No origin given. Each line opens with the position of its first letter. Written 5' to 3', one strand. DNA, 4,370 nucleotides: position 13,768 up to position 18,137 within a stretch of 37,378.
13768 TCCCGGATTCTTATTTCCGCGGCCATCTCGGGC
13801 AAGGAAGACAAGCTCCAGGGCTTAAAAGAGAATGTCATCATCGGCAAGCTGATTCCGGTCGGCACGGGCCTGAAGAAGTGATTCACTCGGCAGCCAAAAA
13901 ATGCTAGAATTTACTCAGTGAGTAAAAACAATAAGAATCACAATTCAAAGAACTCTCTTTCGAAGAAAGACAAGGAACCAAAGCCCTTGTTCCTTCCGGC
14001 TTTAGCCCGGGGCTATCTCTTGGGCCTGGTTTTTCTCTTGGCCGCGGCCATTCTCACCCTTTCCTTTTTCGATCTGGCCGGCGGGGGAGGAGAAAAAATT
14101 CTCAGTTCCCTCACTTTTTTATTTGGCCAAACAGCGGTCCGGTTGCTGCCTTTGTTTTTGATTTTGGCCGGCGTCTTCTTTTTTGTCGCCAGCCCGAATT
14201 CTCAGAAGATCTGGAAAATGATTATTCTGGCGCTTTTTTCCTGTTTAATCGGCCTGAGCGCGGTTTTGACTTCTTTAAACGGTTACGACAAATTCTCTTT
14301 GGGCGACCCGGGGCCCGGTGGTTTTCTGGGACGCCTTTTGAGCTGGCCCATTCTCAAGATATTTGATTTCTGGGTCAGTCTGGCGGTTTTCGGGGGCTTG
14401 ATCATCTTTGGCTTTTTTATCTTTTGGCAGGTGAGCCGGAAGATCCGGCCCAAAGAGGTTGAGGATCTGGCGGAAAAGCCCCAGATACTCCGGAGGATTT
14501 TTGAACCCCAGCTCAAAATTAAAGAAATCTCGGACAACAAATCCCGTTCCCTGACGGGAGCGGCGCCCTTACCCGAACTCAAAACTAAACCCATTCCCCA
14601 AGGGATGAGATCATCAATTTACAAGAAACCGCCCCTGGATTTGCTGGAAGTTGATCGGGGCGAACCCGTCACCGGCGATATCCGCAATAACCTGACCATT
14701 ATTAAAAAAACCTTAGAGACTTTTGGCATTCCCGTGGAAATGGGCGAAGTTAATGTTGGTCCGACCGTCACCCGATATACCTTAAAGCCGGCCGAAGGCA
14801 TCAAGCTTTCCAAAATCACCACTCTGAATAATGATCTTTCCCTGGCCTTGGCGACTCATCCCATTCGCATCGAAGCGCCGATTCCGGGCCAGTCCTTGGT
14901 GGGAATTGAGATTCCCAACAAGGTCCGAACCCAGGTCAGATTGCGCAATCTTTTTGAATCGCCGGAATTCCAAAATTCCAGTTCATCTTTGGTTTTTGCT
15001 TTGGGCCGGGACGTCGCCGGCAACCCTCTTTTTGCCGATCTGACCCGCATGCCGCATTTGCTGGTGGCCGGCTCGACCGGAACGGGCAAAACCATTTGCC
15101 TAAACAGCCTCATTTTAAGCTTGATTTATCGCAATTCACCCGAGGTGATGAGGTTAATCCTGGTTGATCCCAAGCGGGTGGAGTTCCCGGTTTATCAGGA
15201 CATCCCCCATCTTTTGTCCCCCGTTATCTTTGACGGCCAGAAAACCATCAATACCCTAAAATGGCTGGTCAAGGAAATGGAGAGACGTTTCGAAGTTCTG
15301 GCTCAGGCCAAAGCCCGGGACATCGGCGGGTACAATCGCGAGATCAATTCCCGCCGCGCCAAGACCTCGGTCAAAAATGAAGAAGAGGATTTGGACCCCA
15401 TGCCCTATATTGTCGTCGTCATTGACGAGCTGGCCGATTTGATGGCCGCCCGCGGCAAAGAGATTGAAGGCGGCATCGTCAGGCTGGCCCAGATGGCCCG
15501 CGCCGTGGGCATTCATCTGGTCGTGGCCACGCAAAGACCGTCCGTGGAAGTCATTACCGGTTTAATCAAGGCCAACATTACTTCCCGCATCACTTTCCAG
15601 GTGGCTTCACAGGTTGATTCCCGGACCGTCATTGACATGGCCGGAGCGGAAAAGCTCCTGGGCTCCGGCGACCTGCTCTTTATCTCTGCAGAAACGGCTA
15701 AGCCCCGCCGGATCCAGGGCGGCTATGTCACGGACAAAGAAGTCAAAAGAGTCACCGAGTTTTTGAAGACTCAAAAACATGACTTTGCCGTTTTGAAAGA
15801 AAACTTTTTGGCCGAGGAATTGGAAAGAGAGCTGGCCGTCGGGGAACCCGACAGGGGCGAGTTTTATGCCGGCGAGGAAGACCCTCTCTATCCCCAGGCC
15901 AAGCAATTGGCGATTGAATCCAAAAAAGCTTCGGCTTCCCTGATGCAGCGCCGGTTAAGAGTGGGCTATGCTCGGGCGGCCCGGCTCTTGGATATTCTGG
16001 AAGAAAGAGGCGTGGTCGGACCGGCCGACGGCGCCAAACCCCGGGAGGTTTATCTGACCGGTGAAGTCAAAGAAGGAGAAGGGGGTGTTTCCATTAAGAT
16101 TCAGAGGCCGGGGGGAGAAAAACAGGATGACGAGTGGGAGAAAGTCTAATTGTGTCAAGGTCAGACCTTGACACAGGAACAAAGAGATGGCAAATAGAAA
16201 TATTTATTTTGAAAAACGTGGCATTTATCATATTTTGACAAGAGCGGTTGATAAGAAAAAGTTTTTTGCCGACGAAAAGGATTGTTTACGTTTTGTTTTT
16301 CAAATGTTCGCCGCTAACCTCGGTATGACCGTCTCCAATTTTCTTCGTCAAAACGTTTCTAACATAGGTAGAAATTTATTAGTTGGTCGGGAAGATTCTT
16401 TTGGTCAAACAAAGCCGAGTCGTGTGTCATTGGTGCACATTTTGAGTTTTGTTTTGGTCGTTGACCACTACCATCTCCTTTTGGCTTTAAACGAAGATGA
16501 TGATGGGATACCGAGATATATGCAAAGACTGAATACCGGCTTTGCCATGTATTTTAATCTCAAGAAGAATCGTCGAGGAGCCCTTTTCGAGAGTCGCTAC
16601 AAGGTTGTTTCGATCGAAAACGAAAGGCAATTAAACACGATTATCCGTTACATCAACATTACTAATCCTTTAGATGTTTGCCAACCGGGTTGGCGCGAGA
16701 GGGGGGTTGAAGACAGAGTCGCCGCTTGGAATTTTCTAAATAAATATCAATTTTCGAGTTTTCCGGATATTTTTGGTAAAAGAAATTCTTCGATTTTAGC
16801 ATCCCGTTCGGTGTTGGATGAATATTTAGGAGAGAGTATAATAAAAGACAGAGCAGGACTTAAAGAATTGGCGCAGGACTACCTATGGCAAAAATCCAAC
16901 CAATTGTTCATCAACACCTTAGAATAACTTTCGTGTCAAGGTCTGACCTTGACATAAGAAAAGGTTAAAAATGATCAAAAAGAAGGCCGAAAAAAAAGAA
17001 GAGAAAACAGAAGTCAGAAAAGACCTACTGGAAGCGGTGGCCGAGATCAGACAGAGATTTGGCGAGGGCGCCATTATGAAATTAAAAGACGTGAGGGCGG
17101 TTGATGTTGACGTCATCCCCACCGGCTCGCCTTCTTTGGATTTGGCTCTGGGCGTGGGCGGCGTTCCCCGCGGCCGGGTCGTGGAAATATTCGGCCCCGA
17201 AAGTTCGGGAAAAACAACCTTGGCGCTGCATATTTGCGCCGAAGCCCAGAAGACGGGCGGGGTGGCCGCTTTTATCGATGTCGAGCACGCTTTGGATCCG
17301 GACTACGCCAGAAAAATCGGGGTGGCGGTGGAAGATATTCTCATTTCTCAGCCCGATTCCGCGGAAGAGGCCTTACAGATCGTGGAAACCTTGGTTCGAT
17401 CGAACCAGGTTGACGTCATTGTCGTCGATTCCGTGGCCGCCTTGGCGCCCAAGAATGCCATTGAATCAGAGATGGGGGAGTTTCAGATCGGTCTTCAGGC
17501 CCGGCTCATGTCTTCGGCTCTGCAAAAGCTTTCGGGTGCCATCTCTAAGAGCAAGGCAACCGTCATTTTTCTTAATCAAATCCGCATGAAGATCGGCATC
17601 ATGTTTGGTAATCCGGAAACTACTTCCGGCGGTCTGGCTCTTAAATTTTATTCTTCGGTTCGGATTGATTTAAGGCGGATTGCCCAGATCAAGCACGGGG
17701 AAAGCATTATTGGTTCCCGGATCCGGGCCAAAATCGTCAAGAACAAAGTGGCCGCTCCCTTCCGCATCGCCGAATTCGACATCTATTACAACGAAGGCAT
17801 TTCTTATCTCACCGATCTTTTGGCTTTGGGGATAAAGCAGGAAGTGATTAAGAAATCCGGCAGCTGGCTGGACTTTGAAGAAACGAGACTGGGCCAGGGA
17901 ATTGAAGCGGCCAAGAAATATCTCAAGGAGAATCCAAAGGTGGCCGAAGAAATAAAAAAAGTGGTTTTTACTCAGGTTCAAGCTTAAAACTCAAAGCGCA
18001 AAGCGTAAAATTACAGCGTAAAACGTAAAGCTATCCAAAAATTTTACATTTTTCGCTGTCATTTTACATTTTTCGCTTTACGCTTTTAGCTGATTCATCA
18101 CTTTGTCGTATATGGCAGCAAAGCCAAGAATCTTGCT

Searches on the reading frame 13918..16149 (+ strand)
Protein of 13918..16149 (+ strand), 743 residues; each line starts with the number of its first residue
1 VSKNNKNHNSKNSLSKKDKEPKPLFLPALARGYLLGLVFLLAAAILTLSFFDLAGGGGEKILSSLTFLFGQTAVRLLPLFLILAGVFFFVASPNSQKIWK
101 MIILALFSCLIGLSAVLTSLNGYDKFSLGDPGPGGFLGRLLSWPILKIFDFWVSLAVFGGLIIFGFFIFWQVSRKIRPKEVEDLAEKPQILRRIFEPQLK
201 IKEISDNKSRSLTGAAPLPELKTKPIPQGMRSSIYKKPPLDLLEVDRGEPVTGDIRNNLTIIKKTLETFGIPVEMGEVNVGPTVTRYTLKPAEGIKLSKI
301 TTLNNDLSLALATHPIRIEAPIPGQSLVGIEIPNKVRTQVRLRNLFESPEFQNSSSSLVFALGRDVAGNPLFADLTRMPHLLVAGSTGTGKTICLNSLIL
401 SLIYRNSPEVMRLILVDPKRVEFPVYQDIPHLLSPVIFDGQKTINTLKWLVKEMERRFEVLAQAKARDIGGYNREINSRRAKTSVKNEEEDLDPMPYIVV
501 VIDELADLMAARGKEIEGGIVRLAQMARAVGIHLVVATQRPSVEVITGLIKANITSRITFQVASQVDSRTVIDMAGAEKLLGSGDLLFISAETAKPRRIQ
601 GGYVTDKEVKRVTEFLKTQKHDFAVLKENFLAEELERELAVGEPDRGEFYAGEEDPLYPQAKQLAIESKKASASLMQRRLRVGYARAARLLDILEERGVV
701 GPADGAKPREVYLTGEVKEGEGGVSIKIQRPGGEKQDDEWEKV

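Call 12: search_protein_families(library=pfam, proteins=[window:13918-16149:+], max_evalue=0.00001)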
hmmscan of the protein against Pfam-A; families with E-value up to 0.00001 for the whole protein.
window:13918-16149:+ (743 aa): 3 families
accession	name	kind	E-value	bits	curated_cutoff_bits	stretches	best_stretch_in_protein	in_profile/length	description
PF01580.24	FtsK_SpoIIIE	-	6.8e-64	215.8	24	1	341-543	1-221/221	FtsK/SpoIIIE family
PF17854.6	FtsK_alpha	-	5.3e-27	94.4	22.9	1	238-334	2-101/101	FtsK alpha domain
PF09397.16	FtsK_gamma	-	2.5e-26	91.6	30.6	1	653-713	2-62/63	Ftsk gamma domain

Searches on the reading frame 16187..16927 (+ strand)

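Call 12: search_protein_families(library=pfam, proteins=[window:16187-16927:+], max_evalue=0.00001)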
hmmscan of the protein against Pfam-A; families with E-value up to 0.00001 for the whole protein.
window:16187-16927:+ (246 aa): 1 family
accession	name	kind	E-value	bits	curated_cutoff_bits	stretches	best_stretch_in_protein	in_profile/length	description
PF01797.21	Y1_Tnp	-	9.3e-07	29.4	23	1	83-157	41-119/121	Transposase IS200 like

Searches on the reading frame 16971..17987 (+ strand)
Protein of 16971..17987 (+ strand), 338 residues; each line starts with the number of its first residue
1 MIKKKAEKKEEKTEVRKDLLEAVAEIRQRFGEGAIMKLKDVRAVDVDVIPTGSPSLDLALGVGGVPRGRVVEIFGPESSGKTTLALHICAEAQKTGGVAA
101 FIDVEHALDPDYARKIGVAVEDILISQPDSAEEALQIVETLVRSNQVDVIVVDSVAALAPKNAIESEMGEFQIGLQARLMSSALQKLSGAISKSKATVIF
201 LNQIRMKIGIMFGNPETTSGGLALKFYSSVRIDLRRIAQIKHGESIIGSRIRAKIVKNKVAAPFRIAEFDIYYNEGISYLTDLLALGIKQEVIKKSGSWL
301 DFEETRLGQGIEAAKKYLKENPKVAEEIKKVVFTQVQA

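Call 12: search_protein_families(library=pfam, proteins=[window:16971-17987:+], max_evalue=0.00001)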
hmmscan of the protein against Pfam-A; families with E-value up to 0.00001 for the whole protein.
window:16971-17987:+ (338 aa): 4 families
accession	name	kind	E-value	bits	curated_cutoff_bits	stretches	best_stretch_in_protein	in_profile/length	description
PF00154.27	RecA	-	1e-123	412.3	27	1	18-278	2-262/262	recA bacterial DNA recombination protein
PF21096.2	RecA_C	-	1.5e-17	63.9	27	1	282-334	2-54/57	RecA C-terminal domain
PF08423.17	Rad51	-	8.2e-09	35.5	22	1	48-236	7-211/244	Rad51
PF06745.19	ATPase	-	1.5e-07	31.5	26.6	0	49-106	1-58/231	KaiC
